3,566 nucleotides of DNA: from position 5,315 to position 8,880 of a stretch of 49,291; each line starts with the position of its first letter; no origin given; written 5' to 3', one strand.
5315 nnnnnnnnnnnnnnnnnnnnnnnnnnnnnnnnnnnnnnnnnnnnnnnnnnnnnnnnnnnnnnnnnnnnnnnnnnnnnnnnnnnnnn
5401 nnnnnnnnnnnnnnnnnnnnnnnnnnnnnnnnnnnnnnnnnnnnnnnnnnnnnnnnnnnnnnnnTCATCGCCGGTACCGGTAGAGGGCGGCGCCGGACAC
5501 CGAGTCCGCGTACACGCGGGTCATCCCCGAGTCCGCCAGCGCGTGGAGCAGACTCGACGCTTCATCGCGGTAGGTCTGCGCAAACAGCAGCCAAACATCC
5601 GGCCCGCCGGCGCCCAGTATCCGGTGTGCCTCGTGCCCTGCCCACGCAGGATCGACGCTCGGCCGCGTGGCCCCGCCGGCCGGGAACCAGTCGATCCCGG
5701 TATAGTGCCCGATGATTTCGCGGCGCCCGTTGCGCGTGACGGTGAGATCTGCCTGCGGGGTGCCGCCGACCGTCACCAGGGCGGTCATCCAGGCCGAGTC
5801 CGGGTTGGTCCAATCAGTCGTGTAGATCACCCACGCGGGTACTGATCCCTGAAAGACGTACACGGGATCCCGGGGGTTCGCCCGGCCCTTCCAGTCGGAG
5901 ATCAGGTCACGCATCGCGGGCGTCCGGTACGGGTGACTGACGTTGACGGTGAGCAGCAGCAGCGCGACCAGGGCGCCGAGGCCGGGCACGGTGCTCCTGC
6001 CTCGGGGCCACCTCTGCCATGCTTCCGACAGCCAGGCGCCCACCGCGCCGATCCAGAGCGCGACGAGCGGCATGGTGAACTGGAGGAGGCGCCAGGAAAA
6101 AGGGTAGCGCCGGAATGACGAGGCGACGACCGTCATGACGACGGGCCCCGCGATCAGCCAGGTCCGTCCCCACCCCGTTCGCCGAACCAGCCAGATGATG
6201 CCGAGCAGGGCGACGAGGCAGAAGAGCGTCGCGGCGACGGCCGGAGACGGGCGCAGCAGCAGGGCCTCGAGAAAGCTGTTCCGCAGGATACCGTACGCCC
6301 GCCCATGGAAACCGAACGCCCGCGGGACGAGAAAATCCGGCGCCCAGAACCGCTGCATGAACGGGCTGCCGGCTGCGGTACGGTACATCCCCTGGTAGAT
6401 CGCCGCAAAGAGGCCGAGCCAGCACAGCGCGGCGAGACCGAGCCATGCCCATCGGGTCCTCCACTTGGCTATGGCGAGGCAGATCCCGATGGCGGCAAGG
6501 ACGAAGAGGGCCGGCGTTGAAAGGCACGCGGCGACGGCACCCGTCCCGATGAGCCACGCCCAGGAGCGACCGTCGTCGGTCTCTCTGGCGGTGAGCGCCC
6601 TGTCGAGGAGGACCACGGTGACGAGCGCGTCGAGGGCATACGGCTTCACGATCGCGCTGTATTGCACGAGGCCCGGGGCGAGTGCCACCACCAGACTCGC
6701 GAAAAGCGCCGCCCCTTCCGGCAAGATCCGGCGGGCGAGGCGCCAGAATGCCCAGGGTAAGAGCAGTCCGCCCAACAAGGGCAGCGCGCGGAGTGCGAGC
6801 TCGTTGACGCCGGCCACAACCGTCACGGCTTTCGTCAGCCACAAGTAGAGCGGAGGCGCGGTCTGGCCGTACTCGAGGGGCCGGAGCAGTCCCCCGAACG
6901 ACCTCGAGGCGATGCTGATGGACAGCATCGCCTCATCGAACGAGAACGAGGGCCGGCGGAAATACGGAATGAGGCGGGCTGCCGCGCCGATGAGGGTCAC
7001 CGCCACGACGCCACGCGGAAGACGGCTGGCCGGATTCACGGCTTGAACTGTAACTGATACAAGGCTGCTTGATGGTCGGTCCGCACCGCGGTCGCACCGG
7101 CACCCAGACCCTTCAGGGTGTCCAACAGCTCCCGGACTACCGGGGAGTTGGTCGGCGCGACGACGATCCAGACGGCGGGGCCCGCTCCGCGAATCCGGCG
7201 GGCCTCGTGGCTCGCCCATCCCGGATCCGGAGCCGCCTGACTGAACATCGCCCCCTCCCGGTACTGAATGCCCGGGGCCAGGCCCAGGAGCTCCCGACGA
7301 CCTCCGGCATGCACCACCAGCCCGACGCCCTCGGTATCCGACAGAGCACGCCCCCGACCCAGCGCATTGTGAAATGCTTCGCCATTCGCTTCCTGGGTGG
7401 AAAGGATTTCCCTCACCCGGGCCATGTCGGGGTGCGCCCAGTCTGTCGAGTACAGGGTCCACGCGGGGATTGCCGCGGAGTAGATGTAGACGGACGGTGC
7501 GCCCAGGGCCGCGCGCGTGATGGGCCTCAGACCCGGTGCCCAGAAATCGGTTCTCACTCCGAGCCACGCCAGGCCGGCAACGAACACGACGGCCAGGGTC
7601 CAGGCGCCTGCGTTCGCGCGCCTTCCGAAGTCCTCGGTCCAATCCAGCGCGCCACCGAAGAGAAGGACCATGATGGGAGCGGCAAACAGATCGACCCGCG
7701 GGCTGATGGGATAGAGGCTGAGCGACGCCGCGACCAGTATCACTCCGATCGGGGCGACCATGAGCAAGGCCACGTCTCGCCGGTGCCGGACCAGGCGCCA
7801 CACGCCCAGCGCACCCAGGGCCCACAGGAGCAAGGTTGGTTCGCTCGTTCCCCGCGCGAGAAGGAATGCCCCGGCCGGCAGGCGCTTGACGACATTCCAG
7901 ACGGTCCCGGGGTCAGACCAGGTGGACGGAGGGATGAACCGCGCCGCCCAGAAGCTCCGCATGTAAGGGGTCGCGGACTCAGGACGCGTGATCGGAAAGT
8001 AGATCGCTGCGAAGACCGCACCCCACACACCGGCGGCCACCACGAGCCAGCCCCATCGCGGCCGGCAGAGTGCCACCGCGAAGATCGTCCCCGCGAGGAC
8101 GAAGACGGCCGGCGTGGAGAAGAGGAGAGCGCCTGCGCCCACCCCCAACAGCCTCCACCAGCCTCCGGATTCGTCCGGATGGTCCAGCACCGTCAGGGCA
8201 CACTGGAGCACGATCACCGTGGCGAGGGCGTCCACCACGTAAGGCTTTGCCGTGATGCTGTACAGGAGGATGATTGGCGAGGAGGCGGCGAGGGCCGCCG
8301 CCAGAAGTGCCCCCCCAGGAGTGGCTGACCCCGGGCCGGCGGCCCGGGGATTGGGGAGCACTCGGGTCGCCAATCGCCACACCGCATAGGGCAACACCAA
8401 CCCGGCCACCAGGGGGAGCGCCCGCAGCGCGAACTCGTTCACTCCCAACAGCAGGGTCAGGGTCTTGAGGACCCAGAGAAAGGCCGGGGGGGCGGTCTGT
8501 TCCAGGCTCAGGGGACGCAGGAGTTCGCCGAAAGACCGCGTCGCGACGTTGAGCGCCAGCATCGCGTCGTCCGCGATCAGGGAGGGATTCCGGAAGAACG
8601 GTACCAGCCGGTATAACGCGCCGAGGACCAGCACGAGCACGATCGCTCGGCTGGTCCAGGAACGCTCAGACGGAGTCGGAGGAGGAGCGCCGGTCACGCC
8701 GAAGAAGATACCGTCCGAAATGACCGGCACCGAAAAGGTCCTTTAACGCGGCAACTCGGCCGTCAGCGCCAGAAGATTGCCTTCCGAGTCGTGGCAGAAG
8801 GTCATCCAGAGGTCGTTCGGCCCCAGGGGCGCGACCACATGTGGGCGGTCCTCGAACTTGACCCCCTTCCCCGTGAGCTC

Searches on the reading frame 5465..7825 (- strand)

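Call 63: search_protein_families(library=pfam, proteins=[window:5465-7825:-], max_evalue=0.00001)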
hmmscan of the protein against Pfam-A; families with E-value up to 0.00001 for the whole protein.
window:5465-7825:- (786 aa): 1 family
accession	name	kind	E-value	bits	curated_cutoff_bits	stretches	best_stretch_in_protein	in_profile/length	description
PF13231.12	PMT_2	-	2.1e-11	44.7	26.1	1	324-469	3-151/160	Dolichyl-phosphate-mannose-protein mannosyltransferase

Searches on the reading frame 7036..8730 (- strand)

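Call 63: search_protein_families(library=pfam, proteins=[window:7036-8730:-], max_evalue=0.00001)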
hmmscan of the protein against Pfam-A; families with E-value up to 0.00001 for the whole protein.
window:7036-8730:- (564 aa): 1 family
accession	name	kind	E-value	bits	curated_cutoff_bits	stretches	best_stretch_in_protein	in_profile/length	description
PF13231.12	PMT_2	-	5.8e-09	36.8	26.1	1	81-244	3-153/160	Dolichyl-phosphate-mannose-protein mannosyltransferase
